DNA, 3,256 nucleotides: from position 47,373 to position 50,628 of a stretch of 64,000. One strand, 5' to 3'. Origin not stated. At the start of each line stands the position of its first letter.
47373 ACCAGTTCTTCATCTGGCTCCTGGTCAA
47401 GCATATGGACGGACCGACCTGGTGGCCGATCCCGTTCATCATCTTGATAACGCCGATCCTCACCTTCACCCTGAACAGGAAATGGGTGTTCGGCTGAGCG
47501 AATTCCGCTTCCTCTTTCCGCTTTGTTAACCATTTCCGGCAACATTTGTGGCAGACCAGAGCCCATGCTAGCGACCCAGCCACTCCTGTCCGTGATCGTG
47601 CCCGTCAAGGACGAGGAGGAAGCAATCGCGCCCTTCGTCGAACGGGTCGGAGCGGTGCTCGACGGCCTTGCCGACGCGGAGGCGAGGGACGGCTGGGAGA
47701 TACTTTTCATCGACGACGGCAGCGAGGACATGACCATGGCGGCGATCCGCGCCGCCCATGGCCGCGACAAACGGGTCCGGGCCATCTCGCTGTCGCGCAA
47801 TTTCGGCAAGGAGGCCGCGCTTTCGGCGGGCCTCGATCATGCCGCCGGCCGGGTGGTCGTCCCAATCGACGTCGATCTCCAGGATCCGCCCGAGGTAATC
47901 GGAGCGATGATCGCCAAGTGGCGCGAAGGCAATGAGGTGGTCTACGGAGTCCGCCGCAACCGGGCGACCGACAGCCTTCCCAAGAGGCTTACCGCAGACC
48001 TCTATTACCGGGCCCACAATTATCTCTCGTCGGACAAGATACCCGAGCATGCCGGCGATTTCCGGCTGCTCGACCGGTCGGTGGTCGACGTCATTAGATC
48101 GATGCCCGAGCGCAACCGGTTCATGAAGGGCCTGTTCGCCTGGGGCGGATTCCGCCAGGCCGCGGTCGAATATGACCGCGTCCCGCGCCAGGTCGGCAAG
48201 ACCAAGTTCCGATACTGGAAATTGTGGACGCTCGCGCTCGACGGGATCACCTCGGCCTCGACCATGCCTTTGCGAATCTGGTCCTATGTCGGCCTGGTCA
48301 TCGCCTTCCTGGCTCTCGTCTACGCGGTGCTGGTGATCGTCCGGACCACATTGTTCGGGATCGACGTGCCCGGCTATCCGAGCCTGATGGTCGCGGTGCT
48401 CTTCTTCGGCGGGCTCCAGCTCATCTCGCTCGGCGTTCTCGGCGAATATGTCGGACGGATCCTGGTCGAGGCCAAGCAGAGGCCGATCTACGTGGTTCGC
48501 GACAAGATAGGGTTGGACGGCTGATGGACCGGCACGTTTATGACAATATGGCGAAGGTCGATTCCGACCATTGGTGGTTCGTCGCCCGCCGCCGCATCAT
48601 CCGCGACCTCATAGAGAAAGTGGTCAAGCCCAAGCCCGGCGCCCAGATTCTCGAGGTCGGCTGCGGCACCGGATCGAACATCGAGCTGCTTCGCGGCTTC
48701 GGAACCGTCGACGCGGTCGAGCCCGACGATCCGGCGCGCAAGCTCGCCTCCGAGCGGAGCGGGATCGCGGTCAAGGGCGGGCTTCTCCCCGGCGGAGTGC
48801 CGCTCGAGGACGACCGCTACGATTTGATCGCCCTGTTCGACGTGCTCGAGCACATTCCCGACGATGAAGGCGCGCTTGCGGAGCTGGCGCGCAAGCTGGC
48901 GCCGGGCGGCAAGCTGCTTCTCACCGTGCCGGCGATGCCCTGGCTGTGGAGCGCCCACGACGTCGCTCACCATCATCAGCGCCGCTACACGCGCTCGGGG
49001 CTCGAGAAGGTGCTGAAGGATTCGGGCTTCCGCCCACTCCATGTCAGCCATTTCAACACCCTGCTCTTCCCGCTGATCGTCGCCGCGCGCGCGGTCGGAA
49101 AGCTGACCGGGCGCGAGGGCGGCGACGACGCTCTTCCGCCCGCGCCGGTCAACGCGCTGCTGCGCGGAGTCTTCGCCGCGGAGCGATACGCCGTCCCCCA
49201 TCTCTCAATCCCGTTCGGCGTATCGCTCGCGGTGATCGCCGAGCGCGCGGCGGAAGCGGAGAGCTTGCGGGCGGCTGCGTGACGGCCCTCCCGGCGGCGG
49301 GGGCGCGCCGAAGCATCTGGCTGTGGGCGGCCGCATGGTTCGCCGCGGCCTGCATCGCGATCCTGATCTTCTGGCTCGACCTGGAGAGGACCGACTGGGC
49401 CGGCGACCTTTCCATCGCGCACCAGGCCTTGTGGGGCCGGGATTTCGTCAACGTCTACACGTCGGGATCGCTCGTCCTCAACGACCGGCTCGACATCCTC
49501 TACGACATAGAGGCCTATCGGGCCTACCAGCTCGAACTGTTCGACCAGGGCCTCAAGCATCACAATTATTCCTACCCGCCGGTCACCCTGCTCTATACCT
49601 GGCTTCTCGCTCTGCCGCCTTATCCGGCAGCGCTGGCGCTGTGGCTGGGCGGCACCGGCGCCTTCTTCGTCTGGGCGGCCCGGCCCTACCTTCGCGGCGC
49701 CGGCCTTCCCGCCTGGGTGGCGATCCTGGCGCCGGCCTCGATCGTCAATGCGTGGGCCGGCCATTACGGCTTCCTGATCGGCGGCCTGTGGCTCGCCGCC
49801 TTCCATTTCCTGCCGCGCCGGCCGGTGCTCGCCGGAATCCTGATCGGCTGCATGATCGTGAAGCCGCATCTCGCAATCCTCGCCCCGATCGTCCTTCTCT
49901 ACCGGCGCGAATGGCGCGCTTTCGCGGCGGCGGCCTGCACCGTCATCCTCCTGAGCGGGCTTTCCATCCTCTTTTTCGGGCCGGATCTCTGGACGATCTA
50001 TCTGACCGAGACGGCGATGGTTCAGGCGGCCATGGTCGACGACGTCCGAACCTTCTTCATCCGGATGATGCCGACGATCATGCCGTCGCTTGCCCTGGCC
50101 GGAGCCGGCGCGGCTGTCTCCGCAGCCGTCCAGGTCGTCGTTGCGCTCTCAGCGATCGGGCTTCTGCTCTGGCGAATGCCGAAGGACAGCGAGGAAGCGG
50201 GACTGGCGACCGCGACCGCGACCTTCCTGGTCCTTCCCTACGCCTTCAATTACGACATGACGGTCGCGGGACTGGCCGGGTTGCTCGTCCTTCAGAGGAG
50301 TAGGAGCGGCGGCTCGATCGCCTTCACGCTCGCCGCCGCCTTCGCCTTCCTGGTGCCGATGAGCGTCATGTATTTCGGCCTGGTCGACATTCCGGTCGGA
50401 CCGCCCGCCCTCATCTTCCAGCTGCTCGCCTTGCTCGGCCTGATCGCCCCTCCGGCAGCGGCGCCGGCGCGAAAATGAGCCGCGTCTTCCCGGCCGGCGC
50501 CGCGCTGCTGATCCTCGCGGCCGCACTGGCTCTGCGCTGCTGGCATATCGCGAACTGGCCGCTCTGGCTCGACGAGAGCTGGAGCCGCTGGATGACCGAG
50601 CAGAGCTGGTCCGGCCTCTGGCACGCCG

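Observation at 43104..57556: Envelope glycan cluster unusually rich in GT-C-type membrane glycosyltransferases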

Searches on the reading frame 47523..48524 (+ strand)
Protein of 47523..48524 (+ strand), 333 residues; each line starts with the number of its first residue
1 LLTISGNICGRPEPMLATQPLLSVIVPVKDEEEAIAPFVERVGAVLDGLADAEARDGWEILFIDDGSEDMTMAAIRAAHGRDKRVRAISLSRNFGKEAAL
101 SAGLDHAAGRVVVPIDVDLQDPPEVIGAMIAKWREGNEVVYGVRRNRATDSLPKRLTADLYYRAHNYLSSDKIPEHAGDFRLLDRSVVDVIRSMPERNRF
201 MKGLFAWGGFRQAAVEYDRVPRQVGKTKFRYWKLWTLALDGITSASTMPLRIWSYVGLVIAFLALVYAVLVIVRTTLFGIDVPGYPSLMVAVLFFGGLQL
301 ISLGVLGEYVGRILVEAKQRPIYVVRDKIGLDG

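Call 4: search_protein_families(library=pfam, proteins=[window:47523-48524:+], max_evalue=0.01)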
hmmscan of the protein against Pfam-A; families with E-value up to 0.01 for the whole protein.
window:47523-48524:+ (333 aa): 2 families
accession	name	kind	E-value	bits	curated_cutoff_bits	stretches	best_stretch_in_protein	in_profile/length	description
PF00535.33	Glycos_transf_2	-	2.7e-27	96.2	23.3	1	23-189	1-165/168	Glycosyl transferase family 2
PF10111.15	Glyco_tranf_2_2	-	0.0068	16.4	27.3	1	23-119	1-92/276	Glycosyltransferase like family 2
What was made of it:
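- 47565..48524 (+): GtrB-type polyprenyl-phosphate glycosyltransferase: a GT2 domain with a C-terminal TM hairpin, 319 aa. PF00535, 3e-27 (call 4).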

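Call 7: search_protein_families(library=ncbifam, proteins=[window:47523-48524:+], max_evalue=0.1)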
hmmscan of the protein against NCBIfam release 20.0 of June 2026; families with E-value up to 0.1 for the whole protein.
window:47523-48524:+ (333 aa): 21 families
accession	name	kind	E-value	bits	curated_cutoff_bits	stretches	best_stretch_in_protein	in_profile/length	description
NF047588.1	GlcsyltransPgfSStrep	equivalog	3.9e-80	269.4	500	1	22-327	3-304/308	glycosyltransferase PgfS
NF007986.1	PRK10714.1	equivalog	3.2e-49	167.6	529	1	22-329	8-312/316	undecaprenyl-phosphate 4-deoxy-4-formamido-L-arabinose transferase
TIGR03937.1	PgaC_IcaA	equivalog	5.3e-13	48.7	422.3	1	15-138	40-155/407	poly-beta-1,6-N-acetyl-D-glucosamine synthase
NF047683.1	TeichurnBiosyTuaG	equivalog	5.6e-11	42.6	400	1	15-120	1-98/252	teichuronic acid biosynthesis protein TuaG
TIGR03965.1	mycofact_glyco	equivalog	1e-10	41.1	280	1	13-133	66-179/467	mycofactocin biosynthesis glycosyltransferase MftF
NF041875.1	EPS_EpsD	equivalog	1.7e-10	40.8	370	1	39-175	11-150/325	exopolysaccharide biosynthesis glycosyltransferase EpsD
TIGR04242.1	nodulat_NodC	equivalog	3e-08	33.1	550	1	18-135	46-158/395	chitooligosaccharide synthase NodC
NF010496.0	PRK13915.1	equivalog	5.8e-08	32.2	262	1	22-125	33-134/307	glucosyl-3-phosphoglycerate synthase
NF007482.0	PRK10073.1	equivalog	1.7e-06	27.3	423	1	17-120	3-97/334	glycosyltransferase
TIGR04283.1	glyco_like_mftF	equivalog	3.1e-06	26.9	182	1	22-130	1-94/221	TIGR04283 family arsenosugar biosynthesis glycosyltransferase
NF045692.1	OglycostaseCruG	equivalog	6.3e-06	25.4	600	1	22-132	43-151/386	2'-O-glycosyltransferase CruG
NF041391.1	DPhHxTase_Halo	equivalog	1.5e-05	24.1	375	1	31-191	6-153/213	dolichyl-phosphate hexose transferase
TIGR03111.1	glyc2_xrt_Gpos1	hypoth_equivalog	0.00022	20.1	363.95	1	16-139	45-162/439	TIGR03111 family XrtG-associated glycosyltransferase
TIGR04182.1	glyco_TIGR04182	equivalog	0.00045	19.7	325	1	23-148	3-113/293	S-layer glycoprotein N-glycosyltransferase AglJ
NF050819.1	PolSacchBiosHfsG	equivalog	0.0012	18.1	500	1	18-133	10-117/302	polysaccharide biosynthesis protein HfsG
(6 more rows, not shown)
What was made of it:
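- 47565..48524 (+): PgfS 4e-80 and ArnC 3e-49 in NCBIfam, both below their cutoffs (call 7).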

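Call 78: search_solved_structures(query=window:47565-48524:+, max_evalue=0.001)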
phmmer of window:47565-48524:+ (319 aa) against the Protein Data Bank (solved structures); distinct sequences matched with E-value up to 0.001: 13.
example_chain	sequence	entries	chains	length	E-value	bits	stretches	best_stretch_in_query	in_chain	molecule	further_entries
5ekp_C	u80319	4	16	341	4.3e-103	348.1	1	8-318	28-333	Uncharacterized glycosyltransferase sll0501 | Glycosyltransferase sll0501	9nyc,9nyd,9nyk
9nye_A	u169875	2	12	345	4.4e-103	348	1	8-318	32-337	Glycosyltransferase sll0501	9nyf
5eke_A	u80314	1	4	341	6e-103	347.6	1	8-318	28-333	Uncharacterized glycosyltransferase sll0501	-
9bhc_C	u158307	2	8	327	7.2e-45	156.8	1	8-313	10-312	Undecaprenyl-phosphate 4-deoxy-4-formamido-L-arabinose transferase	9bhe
8vxh_A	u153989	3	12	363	1.1e-44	156.2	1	8-313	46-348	Undecaprenyl-phosphate 4-deoxy-4-formamido-L-arabinose transferase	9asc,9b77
9hwj_A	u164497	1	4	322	5.5e-44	153.9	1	8-313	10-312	Undecaprenyl-phosphate 4-deoxy-4-formamido-L-arabinose transferase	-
5mlz_A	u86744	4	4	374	2.2e-09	40.2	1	8-131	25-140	Dolichol monophosphate mannose synthase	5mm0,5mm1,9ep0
6yv7_B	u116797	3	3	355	0.00011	24.8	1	5-120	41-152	Glycosyl transferase, family 2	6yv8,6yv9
6yv7_A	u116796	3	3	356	0.00011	24.8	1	5-120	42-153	Glycosyl transferase, family 2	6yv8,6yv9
7pdo_A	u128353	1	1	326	0.00015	24.3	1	8-128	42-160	Glucosyl-3-phosphoglycerate synthase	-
7p5l_A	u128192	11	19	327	0.00015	24.3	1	8-128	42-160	Glucosyl-3-phosphoglycerate synthase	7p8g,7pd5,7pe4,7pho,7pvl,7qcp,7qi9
3ckj_A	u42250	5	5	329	0.00038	23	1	8-110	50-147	Putative uncharacterized protein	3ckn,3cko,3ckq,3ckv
6p61_A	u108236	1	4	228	0.00072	22.1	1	37-104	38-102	Glycosyltransferase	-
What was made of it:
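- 47565..48524 (+): Synechocystis GtrB 5EKP, E 4e-103 over the full length; ArnC, 7e-45 (call 78).
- On Gtr-type three-component extracytoplasmic glycosylation system: Full-length match to GtrB 5EKP, E 4e-103, and to ArnC, 7e-45 (call 78).
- Closest known: Gtr three-component O-antigen glucosylation systems. Same: A GtrA-family protein, a GtrB-type polyprenyl-phosphate GT2 (E 4e-103 to the GtrB crystal structure, call 78) and GT-C transferases are encoded together.
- The GT2 is a full-length homolog of the crystallised GtrB, E 4e-103, and of ArnC, 7e-45 (call 78).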

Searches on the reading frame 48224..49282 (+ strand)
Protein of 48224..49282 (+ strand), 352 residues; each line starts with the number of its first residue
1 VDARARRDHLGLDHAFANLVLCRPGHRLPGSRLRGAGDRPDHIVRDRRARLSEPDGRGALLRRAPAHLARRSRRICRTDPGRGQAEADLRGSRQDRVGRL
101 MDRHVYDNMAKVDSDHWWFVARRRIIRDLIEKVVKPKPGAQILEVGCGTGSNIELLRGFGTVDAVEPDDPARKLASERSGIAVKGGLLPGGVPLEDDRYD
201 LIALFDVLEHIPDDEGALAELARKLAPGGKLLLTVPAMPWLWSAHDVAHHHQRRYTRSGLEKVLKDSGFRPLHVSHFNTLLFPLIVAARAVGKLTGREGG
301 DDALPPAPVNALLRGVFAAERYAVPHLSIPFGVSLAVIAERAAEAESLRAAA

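Call 4: search_protein_families(library=pfam, proteins=[window:48224-49282:+], max_evalue=0.01)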
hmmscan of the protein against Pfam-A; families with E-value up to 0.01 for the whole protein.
window:48224-49282:+ (352 aa): 7 families
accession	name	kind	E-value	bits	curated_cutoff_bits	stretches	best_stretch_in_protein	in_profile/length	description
PF13489.12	Methyltransf_23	-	1.7e-21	77.1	27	1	122-273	5-163/164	Methyltransferase domain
PF08241.18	Methyltransf_11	-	2.6e-14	54.1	21.2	1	143-232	1-94/95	Methyltransferase domain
PF08242.18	Methyltransf_12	-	4.9e-10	40.4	30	1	143-231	1-98/98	Methyltransferase domain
PF13649.12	Methyltransf_25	-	7.6e-10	39.8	27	1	142-229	1-97/97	Methyltransferase domain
PF13847.12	Methyltransf_31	-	8.5e-07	29.2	27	1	193-237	67-113/145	Methyltransferase domain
PF01209.24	Ubie_methyltran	-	7.9e-05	22.5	20.1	1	106-232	20-150/233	ubiE/COQ5 methyltransferase family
PF07021.18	MetW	-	0.0091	16.1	21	0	130-223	7-100/193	Methionine biosynthesis protein MetW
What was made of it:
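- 48524..49282 (+): Class I SAM-dependent methyltransferase, 252 aa, a conserved member of the core. Methyltransf_23, 1.7e-21 (call 4).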

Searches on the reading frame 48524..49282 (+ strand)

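Call 7: search_protein_families(library=ncbifam, proteins=[window:48524-49282:+], max_evalue=0.1)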
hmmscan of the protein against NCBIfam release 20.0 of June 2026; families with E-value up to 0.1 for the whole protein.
window:48524-49282:+ (252 aa): 29 families (the best 25 are shown)
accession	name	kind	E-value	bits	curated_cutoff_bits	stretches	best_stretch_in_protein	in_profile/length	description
NF045667.1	MTase_DVU1556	equivalog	1.1e-12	47.9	155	1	33-181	17-172/213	DVU_1556 family methyltransferase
NF043040.1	corrin_prot_MT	hypoth_equivalog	3.9e-06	26.5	180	1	24-139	29-153/216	corrinoid protein-associated methyltransferase CpaM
TIGR01983.1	UbiG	equivalog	4.6e-06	26.1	102.95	1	35-134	46-152/228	bifunctional 2-polyprenyl-6-hydroxyphenol methylase/3-demethylubiquinol 3-O-methyltransferase UbiG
NF001241.0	PRK00216.1-2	equivalog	7.8e-06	25.7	327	1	22-135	35-149/231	demethylmenaquinone methyltransferase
TIGR02072.1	BioC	equivalog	4.3e-05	23.4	184.95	1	24-175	18-177/244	malonyl-ACP O-methyltransferase BioC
NF001243.0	PRK00216.1-4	equivalog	5.7e-05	22.5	235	1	6-134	20-152/237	demethylmenaquinone methyltransferase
NF041536.1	ArsM_DUF2284_UU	exception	8.1e-05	21.1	575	1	93-134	140-181/459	arsenite methyltransferase/DUF2284 domain selenoprotein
NF010703.0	PRK14103.1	equivalog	8.4e-05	22.1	320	1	22-137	14-128/256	trans-aconitate 2-methyltransferase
NF041675.1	sarc_dimgly_tmase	equivalog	0.00022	21.3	550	1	17-136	45-172/278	sarcosine/dimethylglycine N-methyltransferase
NF041537.1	ArsM_AhpD_UU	exception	0.00058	18.8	510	1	92-134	139-181/345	arsenite methyltransferase/AhpD domain selenoprotein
NF047649.1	MTase_UXPK_star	exception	0.00087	18.4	460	1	92-134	140-182/283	methyltransferase/UXPK-star double selenoprotein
TIGR02752.1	MenG_heptapren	equivalog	0.00098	18.7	419.85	1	22-139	29-155/231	demethylmenaquinone methyltransferase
NF001240.0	PRK00216.1-1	equivalog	0.0011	18.1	378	1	92-134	127-169/251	bifunctional demethylmenaquinone methyltransferase/2-methoxy-6-polyprenyl-1,4-benzoquinol methylase UbiE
TIGR04345.1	ovoA_Cterm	equivalog_domain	0.0013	18.3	170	0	97-136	133-172/242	putative 4-mercaptohistidine N1-methyltransferase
TIGR02469.1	CbiT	equivalog_domain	0.002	18.4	78.3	1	24-69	5-53/124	precorrin-6Y C5,15-methyltransferase (decarboxylating) subunit CbiT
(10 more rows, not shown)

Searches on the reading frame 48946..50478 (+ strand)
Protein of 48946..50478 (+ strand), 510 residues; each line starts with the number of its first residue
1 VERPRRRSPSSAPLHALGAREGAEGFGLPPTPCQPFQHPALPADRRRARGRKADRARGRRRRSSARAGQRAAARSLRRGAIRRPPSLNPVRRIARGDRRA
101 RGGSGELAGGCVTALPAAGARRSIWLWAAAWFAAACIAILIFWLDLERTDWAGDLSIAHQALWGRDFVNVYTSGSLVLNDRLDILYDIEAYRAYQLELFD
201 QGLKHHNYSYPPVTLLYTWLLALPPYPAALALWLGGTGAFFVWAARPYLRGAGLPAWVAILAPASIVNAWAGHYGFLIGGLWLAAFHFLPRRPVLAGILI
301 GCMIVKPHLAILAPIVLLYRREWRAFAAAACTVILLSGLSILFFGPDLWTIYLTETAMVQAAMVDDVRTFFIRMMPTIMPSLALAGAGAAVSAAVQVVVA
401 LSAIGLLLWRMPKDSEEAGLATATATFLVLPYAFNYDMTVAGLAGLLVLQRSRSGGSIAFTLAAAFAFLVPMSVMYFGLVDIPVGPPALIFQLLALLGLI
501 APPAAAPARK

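Call 4: search_protein_families(library=pfam, proteins=[window:48946-50478:+], max_evalue=0.01)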
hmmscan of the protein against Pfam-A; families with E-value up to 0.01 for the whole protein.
window:48946-50478:+ (510 aa): 1 family
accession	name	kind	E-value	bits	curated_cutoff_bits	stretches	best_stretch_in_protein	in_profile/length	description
PF09594.16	GT87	-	1.1e-23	84.7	25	1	208-431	1-237/237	Glycosyltransferase family 87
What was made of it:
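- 49279..50478 (+): GT87 (DUF2029) GT-C glycosyltransferase, 399 aa. An accessory gene. PF09594, 84.7 bits against a cutoff of 25 (call 4).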

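Call 7: search_protein_families(library=ncbifam, proteins=[window:48946-50478:+], max_evalue=0.1)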
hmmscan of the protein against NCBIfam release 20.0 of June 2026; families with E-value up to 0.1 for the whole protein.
window:48946-50478:+ (510 aa): 0 families
